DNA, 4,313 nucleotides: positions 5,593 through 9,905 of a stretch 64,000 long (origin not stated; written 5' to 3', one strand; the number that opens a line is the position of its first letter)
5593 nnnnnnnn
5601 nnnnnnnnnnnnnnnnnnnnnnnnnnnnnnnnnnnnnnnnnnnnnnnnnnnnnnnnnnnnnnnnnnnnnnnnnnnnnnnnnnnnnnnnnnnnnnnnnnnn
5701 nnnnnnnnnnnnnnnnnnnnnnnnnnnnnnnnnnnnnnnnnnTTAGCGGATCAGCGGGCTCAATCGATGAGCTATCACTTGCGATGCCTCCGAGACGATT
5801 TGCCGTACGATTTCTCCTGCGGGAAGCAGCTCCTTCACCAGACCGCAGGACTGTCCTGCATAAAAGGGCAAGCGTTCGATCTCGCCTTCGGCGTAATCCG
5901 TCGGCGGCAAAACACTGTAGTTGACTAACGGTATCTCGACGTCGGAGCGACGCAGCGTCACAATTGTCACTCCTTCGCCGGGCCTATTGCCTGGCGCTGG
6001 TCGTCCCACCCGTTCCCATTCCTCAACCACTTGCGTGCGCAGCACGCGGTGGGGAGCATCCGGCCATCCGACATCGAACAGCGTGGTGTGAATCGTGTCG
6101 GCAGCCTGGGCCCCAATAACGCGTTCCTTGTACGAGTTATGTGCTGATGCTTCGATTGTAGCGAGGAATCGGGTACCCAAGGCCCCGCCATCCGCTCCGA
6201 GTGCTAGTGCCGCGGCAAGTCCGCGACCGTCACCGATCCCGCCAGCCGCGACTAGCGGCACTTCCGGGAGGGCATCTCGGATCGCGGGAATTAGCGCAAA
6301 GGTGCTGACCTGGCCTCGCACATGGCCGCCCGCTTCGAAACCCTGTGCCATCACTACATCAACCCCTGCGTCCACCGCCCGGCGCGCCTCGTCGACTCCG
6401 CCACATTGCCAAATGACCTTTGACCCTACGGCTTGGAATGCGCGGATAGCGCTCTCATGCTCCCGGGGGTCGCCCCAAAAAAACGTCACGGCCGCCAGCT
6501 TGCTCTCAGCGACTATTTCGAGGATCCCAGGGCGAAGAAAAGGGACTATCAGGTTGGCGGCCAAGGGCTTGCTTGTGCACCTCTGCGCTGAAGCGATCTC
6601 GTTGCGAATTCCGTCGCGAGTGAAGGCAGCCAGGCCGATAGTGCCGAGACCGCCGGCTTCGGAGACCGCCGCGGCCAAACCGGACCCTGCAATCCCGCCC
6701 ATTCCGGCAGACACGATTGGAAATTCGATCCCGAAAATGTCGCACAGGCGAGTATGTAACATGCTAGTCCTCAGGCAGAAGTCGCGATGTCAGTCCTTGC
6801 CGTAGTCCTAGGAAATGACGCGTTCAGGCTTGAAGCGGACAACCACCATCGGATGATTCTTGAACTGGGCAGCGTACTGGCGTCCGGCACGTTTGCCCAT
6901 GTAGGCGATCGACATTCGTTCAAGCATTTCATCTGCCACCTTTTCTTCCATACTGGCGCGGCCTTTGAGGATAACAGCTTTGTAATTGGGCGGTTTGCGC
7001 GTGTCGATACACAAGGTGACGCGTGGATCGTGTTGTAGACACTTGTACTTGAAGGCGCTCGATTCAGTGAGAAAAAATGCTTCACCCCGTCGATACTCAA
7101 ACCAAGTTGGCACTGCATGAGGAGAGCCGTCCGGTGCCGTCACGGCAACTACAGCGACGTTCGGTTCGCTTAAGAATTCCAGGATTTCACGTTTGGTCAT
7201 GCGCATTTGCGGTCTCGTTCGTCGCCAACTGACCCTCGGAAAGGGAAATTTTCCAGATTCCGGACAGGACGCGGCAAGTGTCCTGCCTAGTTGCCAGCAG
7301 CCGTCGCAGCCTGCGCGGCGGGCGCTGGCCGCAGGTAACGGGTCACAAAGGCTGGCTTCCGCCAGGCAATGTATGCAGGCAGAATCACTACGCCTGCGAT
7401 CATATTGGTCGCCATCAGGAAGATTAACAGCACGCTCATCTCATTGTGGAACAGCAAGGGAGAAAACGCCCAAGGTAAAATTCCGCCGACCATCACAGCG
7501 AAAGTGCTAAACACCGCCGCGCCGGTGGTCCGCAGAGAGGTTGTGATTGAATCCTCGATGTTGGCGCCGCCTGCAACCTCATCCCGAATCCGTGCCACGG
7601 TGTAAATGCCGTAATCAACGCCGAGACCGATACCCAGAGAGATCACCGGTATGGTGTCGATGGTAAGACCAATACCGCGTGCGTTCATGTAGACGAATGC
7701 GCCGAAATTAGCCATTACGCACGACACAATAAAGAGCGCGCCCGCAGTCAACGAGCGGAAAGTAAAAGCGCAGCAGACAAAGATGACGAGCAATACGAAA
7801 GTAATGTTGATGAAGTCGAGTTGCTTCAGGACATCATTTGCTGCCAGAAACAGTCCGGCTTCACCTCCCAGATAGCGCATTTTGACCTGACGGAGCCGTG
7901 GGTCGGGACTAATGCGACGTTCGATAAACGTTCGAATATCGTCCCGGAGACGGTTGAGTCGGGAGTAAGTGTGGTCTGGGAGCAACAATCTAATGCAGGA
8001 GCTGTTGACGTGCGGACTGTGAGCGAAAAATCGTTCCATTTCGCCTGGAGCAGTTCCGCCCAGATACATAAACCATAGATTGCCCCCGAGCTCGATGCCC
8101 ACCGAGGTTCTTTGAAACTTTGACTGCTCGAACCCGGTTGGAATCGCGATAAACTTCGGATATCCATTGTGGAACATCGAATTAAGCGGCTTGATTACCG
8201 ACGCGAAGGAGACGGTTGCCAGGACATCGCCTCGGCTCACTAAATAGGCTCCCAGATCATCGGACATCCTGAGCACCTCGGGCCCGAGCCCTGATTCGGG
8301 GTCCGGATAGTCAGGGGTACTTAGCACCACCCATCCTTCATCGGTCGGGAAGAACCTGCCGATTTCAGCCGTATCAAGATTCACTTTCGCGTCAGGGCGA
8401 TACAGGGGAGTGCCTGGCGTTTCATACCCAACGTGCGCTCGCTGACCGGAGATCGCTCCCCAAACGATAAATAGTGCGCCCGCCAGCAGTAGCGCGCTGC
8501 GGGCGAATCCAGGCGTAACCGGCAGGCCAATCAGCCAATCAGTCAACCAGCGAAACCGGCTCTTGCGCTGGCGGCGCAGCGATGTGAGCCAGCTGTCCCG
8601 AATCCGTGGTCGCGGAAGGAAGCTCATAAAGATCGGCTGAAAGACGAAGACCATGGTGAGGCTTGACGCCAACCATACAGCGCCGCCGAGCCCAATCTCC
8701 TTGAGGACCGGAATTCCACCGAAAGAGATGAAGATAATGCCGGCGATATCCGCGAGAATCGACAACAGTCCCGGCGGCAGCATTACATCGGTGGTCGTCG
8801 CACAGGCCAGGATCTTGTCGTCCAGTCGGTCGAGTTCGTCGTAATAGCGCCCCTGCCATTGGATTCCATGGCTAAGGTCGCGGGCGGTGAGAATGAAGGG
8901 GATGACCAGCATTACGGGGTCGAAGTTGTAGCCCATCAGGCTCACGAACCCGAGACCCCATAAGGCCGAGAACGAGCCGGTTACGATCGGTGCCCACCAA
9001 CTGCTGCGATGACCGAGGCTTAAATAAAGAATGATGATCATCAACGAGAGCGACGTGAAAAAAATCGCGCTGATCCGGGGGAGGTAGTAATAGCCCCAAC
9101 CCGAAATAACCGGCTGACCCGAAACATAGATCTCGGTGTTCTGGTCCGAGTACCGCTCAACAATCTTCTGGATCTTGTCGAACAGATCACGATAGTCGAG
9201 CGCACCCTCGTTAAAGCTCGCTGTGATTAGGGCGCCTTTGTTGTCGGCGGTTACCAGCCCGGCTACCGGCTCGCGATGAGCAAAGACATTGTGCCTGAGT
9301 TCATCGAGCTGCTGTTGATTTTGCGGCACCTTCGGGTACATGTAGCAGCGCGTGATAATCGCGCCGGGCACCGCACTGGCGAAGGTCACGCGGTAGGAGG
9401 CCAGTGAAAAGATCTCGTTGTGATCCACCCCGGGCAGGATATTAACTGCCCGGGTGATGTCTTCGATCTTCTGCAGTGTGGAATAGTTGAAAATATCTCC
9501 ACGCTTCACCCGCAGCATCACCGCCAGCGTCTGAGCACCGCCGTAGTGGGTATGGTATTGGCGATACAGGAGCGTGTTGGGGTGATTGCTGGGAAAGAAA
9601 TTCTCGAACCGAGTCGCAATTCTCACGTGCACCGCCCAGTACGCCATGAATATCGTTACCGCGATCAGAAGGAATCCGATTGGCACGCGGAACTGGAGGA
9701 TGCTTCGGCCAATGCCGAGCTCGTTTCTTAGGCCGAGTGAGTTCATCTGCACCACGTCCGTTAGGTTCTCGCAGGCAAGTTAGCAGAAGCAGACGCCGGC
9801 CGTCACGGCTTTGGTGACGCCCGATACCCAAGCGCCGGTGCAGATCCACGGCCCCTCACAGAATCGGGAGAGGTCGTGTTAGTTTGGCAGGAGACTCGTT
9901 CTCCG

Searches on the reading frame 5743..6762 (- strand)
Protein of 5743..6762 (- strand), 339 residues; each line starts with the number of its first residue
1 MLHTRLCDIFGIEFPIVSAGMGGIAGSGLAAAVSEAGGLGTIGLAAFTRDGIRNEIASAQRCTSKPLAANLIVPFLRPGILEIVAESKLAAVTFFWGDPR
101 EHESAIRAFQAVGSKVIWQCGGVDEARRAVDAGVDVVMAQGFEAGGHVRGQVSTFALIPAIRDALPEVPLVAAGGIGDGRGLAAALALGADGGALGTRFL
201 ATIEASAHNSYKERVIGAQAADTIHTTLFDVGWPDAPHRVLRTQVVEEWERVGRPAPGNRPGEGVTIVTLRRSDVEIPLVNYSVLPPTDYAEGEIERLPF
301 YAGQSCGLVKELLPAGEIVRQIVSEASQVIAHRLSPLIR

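Call 8: search_protein_families(library=pfam, proteins=[window:5743-6762:-])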
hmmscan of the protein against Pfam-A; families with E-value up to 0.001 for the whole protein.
window:5743-6762:- (339 aa): 4 families
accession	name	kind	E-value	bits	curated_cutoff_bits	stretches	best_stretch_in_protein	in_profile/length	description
PF03060.21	NMO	-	1.4e-56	192.7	28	2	81-324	106-330/331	Nitronate monooxygenase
PF00478.31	IMPDH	-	3.9e-09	36.4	25.6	1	2-192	23-169/345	IMP dehydrogenase / GMP reductase domain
PF01070.24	FMN_dh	-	3.5e-07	30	24.9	1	123-206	229-312/350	FMN-dependent dehydrogenase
PF05690.20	ThiG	-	0.0006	19.7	23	1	125-194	136-202/247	Thiazole biosynthesis protein ThiG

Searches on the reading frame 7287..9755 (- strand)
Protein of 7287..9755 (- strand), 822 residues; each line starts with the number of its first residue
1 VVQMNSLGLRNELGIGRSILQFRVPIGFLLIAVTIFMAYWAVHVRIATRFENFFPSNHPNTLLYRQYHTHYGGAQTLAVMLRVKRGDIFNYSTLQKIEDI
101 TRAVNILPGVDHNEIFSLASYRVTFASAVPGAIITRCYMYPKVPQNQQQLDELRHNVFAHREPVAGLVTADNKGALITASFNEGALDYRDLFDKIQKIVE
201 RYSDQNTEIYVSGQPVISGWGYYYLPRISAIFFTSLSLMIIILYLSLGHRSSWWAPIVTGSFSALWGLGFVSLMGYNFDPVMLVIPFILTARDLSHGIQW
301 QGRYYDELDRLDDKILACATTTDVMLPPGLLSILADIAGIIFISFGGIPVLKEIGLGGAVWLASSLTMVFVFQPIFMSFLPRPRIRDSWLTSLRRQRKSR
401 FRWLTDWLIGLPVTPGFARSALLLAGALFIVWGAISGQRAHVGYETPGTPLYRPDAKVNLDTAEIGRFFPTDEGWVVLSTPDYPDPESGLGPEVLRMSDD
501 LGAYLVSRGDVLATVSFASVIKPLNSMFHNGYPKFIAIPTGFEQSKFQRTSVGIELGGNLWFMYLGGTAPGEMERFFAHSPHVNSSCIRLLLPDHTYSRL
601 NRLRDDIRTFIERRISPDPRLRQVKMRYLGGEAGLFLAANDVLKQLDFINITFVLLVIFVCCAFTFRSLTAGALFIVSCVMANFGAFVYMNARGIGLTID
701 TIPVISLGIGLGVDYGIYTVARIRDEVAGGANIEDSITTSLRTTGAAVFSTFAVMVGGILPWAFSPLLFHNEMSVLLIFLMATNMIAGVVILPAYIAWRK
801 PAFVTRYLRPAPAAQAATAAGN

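Call 8: search_protein_families(library=pfam, proteins=[window:7287-9755:-])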
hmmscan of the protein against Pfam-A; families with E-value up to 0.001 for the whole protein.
window:7287-9755:- (822 aa): 1 family
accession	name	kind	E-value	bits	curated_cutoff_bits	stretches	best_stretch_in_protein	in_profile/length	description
PF03176.21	MMPL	-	3.3e-19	69.5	20.5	1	628-796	126-299/333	MMPL family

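Call 16: search_protein_families(library=ncbifam, proteins=[window:7287-9755:-], max_evalue=0.001)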
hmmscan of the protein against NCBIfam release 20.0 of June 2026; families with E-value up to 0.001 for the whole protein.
window:7287-9755:- (822 aa): 5 families
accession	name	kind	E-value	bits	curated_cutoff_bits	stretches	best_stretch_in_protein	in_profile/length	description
TIGR00921.1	2A067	subfamily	3.9e-32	111.2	351.9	2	22-374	3-340/733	hydrophobe/amphiphile efflux-3 (HAE3) family transporter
TIGR00833.1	actII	subfamily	9.2e-24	83.8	874.7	1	605-794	706-898/910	MMPL family RND transporter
NF052608.1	TrhMmycExpMmpL3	equivalog_domain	3.1e-06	25.8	1400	1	660-797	199-339/992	trehalose monomycolate exporter MmpL3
TIGR03480.1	HpnN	hypoth_equivalog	2.8e-05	22.3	751.85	1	654-798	721-858/862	hopanoid biosynthesis associated RND transporter like protein HpnN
NF006354.0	PRK08578.1-2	equivalog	0.00054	19.4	353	1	621-787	107-272/296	preprotein translocase subunit SecF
